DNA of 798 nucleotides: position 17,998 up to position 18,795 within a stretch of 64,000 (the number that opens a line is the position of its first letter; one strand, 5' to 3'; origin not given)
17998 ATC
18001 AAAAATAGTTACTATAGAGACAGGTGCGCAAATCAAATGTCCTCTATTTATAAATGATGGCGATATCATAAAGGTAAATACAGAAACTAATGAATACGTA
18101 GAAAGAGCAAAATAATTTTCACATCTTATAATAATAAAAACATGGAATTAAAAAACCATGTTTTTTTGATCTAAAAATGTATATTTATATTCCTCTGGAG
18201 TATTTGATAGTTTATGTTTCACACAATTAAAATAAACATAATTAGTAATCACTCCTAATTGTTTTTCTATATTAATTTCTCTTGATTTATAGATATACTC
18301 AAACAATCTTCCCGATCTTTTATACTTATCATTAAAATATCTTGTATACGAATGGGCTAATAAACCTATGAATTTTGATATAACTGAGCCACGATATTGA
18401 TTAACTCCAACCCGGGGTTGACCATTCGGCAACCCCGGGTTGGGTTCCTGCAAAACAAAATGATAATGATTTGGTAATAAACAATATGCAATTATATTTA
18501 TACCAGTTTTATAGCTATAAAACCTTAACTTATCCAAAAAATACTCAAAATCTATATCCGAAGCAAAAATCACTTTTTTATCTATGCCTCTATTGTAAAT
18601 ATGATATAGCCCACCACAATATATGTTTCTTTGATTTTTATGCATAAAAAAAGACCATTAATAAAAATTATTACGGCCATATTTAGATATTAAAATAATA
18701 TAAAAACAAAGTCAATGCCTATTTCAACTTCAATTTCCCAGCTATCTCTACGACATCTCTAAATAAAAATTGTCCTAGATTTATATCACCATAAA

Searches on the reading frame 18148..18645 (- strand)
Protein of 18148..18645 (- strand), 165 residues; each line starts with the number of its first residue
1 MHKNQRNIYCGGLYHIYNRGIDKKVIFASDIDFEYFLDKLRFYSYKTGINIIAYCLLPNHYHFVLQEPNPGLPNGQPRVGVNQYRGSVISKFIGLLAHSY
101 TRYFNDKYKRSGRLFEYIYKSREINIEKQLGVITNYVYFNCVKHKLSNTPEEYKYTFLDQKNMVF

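Call 44: search_protein_families(library=pfam, proteins=[window:18148-18645:-], max_evalue=0.1)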
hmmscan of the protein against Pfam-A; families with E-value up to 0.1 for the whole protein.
window:18148-18645:- (165 aa): 1 family
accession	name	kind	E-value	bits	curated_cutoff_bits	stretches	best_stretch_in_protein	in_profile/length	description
PF01797.21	Y1_Tnp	-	1.6e-05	25.5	23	1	14-68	7-60/121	Transposase IS200 like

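Call 65: find_related_loci(query=A5, collection=metagenome_contigs, flank=10000)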
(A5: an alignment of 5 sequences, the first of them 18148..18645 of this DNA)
Query A5 (165 aa) in metagenome_contigs; peptide patterns used: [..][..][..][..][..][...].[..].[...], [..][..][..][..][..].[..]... (x = any residue, [..] = any of these).
600 stretches matched a pattern (row limit reached: there are more); 587 encode a relative of the query (tblastn E <= 1e-3); the best 80 are kept; 80 distinct loci.
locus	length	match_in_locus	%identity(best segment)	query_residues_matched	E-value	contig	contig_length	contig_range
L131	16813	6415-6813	31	8-156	1e-24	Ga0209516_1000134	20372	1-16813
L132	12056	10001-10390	35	11-156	2e-24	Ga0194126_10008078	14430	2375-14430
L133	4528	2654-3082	35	3-140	2e-24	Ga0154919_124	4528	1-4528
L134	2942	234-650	32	1-156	3e-24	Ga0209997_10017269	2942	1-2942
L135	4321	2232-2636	36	1-152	4e-24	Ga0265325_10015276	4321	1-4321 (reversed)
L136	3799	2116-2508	36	10-156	6e-24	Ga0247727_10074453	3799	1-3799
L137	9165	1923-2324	34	11-160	2e-23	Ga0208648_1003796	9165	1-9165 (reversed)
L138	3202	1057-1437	33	14-156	3e-23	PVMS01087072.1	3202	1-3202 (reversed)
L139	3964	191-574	35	1-145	4e-23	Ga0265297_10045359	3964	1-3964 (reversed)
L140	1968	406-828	33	1-156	3e-23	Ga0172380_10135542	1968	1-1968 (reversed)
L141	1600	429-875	31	14-156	7e-23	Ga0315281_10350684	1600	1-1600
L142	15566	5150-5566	31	1-156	1e-22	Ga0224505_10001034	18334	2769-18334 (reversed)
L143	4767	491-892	33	8-156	2e-22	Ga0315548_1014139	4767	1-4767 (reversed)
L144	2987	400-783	35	13-156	2e-22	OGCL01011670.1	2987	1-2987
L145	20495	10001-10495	34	2-156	2e-22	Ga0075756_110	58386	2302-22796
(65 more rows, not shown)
